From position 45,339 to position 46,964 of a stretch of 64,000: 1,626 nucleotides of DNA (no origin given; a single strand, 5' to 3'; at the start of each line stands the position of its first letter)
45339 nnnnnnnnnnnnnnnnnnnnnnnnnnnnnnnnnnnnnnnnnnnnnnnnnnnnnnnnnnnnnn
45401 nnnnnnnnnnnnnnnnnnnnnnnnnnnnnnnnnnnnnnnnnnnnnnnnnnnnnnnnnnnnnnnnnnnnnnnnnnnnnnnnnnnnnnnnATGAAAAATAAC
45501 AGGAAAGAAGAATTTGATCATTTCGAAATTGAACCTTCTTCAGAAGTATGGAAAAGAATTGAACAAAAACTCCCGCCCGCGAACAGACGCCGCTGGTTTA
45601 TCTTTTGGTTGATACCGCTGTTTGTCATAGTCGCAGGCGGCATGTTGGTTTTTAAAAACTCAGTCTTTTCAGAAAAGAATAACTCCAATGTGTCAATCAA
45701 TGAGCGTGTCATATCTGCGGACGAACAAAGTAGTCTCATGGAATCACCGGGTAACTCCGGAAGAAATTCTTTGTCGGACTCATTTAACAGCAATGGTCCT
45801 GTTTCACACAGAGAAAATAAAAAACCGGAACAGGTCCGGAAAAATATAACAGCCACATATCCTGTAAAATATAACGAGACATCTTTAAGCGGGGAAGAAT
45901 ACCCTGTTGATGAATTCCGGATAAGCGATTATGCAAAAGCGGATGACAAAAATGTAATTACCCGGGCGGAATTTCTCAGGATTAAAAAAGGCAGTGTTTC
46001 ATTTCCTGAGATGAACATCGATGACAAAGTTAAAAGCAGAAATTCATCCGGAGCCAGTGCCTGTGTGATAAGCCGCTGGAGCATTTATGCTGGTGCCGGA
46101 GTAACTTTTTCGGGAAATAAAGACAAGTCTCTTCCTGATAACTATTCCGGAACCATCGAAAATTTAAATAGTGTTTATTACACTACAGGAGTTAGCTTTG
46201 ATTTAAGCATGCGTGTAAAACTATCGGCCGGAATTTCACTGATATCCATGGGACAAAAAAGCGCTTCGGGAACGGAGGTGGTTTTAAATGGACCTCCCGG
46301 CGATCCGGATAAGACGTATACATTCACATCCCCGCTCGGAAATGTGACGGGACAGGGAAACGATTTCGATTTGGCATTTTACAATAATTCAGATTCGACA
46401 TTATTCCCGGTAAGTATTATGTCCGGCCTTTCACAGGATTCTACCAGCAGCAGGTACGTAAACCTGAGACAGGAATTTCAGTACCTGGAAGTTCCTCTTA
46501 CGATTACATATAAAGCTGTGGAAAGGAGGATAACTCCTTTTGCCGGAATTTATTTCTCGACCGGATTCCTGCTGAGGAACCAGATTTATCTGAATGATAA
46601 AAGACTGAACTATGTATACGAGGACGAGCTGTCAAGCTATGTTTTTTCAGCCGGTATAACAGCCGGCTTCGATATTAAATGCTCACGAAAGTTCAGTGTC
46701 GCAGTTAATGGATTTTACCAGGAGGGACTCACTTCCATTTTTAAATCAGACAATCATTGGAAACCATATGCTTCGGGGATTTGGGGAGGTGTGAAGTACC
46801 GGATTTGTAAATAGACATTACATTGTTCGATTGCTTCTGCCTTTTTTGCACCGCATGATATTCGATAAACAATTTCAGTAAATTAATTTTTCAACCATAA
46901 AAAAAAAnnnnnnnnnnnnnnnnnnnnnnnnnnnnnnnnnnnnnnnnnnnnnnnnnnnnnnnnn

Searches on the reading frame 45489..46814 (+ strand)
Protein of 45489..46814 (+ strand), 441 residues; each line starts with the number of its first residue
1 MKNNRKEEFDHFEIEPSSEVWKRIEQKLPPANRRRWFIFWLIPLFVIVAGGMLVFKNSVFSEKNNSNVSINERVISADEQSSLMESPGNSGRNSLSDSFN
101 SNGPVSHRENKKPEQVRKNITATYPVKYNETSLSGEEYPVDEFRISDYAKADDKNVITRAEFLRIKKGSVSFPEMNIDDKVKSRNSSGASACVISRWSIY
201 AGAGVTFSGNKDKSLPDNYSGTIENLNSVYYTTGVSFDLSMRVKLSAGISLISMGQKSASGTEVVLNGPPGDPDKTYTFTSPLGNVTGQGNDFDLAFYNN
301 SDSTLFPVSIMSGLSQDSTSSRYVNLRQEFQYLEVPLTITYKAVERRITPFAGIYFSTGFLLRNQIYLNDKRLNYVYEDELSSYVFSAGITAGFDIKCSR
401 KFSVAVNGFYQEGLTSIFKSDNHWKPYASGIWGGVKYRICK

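Call 42: search_protein_families(library=pfam, proteins=[window:45489-46814:+], max_evalue=0.00001)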
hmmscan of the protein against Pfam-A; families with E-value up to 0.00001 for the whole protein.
window:45489-46814:+ (441 aa): 1 family
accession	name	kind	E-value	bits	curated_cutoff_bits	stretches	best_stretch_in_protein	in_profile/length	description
PF13568.12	OMP_b-brl_2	-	2.6e-08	34.6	27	1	195-419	7-175/175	Outer membrane protein beta-barrel domain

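Call 70: search_protein_families(library=ncbifam, proteins=[window:45489-46814:+], max_evalue=0.001)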
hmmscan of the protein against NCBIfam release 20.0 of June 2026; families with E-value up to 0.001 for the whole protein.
window:45489-46814:+ (441 aa): 0 families
